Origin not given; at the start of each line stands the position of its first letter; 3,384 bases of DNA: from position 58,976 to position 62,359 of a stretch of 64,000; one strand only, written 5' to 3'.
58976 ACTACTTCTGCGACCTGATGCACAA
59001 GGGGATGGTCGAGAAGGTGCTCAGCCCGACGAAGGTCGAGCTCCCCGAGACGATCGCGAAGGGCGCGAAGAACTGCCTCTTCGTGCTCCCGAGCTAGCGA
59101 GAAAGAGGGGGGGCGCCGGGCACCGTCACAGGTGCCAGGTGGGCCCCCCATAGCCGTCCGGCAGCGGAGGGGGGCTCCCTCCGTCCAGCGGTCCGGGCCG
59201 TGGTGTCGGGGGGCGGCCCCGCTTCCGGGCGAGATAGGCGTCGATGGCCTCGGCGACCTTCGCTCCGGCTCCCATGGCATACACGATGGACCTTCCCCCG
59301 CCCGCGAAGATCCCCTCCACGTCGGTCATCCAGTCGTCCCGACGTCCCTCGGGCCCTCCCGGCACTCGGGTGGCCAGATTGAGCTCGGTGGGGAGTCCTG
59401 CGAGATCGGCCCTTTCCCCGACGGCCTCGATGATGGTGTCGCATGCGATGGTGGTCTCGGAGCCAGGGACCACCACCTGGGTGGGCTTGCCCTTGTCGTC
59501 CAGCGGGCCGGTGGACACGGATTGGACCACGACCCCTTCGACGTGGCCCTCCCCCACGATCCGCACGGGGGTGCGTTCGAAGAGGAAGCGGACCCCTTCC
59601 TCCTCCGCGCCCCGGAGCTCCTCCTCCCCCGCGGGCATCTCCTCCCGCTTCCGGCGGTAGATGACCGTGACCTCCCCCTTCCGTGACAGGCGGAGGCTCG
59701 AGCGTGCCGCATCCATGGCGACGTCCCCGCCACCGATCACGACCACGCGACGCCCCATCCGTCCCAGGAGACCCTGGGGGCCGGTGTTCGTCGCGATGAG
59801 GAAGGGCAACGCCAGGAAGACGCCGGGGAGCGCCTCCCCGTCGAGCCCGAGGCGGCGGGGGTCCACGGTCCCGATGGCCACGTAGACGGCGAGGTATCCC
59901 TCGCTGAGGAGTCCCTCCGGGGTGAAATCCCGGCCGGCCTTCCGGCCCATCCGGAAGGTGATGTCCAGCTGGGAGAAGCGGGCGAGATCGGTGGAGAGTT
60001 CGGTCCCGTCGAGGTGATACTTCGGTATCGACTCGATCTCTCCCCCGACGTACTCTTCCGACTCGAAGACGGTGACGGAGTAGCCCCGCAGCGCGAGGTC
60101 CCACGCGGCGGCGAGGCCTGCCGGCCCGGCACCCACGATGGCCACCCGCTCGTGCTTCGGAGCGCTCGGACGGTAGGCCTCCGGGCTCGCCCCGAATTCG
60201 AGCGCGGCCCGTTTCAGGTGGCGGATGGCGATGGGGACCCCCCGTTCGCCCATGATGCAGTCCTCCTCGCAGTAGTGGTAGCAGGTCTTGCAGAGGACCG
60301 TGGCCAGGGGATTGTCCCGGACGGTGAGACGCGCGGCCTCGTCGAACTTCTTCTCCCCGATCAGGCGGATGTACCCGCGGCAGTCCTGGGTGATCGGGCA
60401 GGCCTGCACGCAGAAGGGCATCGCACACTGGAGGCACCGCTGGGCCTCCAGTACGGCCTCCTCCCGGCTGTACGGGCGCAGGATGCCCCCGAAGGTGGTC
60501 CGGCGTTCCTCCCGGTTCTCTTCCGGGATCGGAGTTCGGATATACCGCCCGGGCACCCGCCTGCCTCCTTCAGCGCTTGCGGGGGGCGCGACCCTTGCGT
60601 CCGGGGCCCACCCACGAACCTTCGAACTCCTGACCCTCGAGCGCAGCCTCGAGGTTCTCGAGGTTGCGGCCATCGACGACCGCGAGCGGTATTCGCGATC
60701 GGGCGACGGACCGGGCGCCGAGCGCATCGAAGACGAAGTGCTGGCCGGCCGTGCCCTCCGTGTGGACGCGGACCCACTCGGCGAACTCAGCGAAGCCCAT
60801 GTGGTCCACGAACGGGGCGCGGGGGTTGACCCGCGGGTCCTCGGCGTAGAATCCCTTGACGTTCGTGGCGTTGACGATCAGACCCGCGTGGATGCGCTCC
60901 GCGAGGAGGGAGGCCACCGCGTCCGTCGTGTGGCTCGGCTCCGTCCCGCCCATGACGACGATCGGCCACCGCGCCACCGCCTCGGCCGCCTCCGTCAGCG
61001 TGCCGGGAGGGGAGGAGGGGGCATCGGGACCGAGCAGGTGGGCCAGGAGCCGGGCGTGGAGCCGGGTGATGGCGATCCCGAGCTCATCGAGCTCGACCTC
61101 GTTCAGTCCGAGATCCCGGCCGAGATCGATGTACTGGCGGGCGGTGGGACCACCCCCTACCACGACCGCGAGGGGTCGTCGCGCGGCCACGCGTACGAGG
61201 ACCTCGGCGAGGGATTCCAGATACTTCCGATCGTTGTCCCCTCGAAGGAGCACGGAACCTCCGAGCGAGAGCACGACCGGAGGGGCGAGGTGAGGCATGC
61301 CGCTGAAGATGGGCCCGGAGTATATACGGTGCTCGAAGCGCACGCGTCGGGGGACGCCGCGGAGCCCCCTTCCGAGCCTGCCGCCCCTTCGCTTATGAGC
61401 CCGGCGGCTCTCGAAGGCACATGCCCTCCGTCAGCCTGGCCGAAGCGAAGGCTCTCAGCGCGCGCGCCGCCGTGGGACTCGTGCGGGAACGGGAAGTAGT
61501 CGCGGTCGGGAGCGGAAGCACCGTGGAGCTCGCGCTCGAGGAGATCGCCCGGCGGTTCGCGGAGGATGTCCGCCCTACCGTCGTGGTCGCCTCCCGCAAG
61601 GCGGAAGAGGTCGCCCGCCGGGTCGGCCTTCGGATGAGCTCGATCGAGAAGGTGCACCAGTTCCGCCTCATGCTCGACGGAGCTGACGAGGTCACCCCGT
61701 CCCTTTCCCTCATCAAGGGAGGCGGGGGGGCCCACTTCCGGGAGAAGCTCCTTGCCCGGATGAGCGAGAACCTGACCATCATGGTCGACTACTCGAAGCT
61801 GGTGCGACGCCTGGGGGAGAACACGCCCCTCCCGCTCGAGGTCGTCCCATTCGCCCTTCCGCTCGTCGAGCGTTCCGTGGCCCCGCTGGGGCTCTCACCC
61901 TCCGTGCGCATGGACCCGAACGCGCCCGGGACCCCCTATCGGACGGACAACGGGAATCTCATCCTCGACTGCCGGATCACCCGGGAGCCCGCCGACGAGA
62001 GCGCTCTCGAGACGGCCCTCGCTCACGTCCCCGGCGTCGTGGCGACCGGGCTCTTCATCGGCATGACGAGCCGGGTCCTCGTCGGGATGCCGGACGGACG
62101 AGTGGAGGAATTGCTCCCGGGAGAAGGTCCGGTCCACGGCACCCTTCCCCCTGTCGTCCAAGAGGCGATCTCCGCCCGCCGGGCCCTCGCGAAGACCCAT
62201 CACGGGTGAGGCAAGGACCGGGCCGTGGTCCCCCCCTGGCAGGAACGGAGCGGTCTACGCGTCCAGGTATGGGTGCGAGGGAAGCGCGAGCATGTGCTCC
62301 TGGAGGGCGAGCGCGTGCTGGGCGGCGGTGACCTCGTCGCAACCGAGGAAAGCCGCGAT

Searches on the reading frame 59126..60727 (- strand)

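Call 41: search_protein_families(library=pfam, max_evalue=0.00001, proteins=[window:59126-60727:-])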
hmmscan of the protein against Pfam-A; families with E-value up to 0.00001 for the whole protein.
window:59126-60727:- (533 aa): 8 families
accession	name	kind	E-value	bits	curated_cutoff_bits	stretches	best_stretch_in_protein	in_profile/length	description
PF14691.11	Fer4_20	-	1.6e-23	83.1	25.8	1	76-177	2-106/113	Dihydroprymidine dehydrogenase domain II, 4Fe-4S cluster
PF07992.20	Pyr_redox_2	-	1.4e-22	80.9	26.1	1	194-477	2-274/291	Pyridine nucleotide-disulphide oxidoreductase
PF00070.33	Pyr_redox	-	4.5e-12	46.7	22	1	327-402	1-80/82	Pyridine nucleotide-disulphide oxidoreductase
PF13450.12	NAD_binding_8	-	7.5e-11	42.6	21.9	1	197-235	1-39/68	NAD(P)-binding Rossmann-like domain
PF13738.12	Pyr_redox_3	-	3e-10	40.3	30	0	197-260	2-64/305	Pyridine nucleotide-disulphide oxidoreductase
PF01266.30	DAO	-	6.9e-08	32.8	27.9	1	194-228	1-35/353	FAD dependent oxidoreductase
PF12831.13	FAD_oxidored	-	4.3e-06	26.7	27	0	195-231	2-38/416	FAD dependent oxidoreductase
PF03486.20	HI0933_like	-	5.6e-06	26.4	50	0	194-232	2-40/244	HI0933-like protein Rossmann domain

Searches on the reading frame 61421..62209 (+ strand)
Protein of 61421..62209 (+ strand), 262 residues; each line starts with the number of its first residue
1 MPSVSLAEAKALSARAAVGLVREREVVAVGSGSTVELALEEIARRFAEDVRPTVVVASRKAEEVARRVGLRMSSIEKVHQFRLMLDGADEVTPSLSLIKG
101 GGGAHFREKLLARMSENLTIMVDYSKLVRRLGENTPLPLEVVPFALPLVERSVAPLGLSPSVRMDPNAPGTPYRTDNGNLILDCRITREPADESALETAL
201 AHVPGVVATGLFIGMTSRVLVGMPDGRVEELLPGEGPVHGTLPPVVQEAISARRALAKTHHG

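Call 91: search_protein_families(library=pfam, max_evalue=0.0001, proteins=[window:61421-62209:+])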
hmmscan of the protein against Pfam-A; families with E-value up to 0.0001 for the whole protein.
window:61421-62209:+ (262 aa): 1 family
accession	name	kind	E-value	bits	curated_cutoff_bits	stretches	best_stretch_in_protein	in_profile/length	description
PF06026.20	Rib_5-P_isom_A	-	9.6e-53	178.8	26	1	54-226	2-173/173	Ribose 5-phosphate isomerase A (phosphoriboisomerase A)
